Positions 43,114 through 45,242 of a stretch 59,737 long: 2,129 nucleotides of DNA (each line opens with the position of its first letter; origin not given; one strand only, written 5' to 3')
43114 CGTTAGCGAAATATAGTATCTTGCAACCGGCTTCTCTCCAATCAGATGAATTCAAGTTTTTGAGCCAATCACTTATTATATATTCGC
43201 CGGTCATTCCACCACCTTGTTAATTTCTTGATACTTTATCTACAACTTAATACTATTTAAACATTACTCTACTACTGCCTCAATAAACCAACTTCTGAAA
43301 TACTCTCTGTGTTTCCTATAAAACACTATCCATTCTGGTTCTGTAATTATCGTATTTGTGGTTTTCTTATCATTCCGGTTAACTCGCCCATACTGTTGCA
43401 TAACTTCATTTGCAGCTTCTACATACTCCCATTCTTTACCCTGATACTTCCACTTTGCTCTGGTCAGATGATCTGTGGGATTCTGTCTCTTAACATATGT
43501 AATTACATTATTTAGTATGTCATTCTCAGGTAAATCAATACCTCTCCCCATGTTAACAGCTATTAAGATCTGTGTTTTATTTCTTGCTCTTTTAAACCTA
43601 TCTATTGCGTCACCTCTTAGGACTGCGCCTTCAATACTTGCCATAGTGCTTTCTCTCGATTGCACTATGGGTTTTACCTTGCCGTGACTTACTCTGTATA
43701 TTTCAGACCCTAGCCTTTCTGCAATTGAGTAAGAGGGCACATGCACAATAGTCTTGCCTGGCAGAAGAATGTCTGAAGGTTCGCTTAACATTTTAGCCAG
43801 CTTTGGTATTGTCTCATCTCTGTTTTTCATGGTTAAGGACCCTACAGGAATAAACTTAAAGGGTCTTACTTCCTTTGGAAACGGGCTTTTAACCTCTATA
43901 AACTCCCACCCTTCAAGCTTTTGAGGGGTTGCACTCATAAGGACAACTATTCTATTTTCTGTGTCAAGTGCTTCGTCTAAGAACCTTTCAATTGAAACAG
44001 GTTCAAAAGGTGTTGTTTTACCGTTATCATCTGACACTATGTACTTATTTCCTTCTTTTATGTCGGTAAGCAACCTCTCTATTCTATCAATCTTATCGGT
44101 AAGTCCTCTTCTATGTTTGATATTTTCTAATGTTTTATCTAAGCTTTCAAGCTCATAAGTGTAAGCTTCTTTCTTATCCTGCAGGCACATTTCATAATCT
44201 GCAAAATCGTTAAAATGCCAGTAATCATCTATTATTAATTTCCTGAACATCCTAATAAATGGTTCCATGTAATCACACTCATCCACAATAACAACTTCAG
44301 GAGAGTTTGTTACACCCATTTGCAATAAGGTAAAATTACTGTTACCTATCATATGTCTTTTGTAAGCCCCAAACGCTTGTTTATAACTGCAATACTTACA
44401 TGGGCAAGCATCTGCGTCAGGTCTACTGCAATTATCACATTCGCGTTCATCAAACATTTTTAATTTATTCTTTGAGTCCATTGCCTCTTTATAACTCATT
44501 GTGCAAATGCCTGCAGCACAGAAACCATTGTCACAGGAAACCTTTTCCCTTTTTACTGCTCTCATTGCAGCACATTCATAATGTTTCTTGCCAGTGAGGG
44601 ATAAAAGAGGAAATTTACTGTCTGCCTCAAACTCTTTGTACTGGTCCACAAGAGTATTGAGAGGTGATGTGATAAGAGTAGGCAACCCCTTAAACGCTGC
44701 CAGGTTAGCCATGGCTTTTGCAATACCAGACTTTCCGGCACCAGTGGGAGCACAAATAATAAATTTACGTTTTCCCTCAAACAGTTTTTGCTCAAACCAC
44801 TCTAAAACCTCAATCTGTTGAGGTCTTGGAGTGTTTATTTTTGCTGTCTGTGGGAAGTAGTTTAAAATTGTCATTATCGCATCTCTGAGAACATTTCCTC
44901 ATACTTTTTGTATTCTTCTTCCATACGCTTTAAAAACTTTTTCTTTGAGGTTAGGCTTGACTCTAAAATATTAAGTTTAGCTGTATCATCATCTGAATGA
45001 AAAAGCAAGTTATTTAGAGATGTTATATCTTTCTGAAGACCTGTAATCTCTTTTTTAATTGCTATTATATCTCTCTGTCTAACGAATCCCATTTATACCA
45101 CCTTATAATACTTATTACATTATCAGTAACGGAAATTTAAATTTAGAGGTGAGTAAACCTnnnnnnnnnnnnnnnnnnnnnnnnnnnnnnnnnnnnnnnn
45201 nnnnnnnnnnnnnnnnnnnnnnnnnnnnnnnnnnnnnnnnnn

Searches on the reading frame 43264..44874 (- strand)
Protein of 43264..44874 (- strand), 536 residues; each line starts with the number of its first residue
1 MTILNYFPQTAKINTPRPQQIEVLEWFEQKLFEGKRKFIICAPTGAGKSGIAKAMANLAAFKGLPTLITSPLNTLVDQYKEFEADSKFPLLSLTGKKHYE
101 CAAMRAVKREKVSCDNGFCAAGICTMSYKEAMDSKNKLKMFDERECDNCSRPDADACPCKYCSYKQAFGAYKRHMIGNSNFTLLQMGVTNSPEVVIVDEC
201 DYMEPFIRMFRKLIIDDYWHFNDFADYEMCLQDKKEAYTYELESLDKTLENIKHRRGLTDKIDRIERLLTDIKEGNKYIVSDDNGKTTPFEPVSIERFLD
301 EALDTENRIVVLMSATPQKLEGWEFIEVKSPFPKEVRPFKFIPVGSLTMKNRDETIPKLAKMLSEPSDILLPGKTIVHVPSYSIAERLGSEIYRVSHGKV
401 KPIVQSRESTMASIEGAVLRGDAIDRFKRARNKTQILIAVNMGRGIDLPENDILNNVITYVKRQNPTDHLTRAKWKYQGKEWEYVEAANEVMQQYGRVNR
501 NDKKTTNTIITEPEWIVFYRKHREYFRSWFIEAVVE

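Call 12: search_protein_families(library=pfam, proteins=[window:43264-44874:-], max_evalue=0.001)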
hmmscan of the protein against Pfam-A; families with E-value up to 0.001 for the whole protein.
window:43264-44874:- (536 aa): 3 families
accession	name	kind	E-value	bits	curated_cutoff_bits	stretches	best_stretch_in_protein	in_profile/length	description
PF13307.12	Helicase_C_2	-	1.1e-11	45.6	25.3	1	372-511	9-150/170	Helicase C-terminal domain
PF00270.35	DEAD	-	3e-07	30.8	26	1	33-84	13-67/167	DEAD/DEAH box helicase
PF04851.21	ResIII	-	1.2e-06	29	22.5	1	15-81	3-71/164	Type III restriction enzyme, res subunit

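Call 41: find_related_loci(query=window:43264-44874:-, collection=viral_contigs, flank=10000)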
Query window:43264-44874:- (536 aa) in viral_contigs; peptide patterns used: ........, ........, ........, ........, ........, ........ (x = any residue, [..] = any of these).
7 stretches matched a pattern; 4 encode a relative of the query (tblastn E <= 1e-3); 3 distinct loci.
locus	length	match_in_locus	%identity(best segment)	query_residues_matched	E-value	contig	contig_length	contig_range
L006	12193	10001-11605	94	1-535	0e+0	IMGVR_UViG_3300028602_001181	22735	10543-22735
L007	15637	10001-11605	95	1-535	0e+0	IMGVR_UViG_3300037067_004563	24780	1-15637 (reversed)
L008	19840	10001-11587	52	3-535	1e-179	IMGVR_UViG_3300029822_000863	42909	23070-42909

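Call 116: search_protein_families(library=padloc, proteins=[window:43264-44874:-], max_evalue=0.01)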
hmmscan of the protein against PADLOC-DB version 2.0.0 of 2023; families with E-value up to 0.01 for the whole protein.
window:43264-44874:- (536 aa): 6 families
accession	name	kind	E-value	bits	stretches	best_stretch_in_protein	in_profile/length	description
PDLC01439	typeIV_DinG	-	2.6e-26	90.4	2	233-505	279-533/575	CAS-IV-A; associated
PDLC01252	Cas3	-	5.3e-06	24.1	0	38-207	2-128/324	CAS-I; effector_G3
PDLC00938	Cas3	-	0.00019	18.8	0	38-210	2-143/358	CRISPR-associated helicase Cas3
PDLC00184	HamB1|HamB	-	0.0041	13.3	1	30-88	125-182/738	DEAD-box helicase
PDLC04986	PDC-S28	-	0.0043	13.4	1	3-78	22-96/831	-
PDLC03928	PsyrT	-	0.0067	12.8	0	29-79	31-83/689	-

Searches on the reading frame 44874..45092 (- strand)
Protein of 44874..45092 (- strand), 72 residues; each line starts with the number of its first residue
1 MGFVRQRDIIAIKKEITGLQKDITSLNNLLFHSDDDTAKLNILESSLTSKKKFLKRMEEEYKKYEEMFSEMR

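Call 54: search_protein_families(library=pfam, proteins=[window:44874-45092:-], max_evalue=0.01)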
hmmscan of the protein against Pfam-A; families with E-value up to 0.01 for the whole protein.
window:44874-45092:- (72 aa): 3 families
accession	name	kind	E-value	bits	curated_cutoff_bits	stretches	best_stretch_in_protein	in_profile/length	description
PF16326.10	ABC_tran_CTD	-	0.001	19.7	32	1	3-61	4-64/69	ABC transporter C-terminal domain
PF03114.23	BAR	-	0.005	17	28.5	1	13-71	132-185/234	BAR domain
PF05622.17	HOOK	-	0.0098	15.1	35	1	18-66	365-413/514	HOOK protein coiled-coil region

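Call 116: search_protein_families(library=padloc, proteins=[window:44874-45092:-], max_evalue=0.01)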
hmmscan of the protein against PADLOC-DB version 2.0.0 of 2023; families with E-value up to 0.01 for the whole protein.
window:44874-45092:- (72 aa): 1 family
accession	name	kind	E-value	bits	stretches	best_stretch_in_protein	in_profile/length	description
PDLC00319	PtuB1|PtuB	-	0.0014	16.3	1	5-70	223-287/310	Unknown function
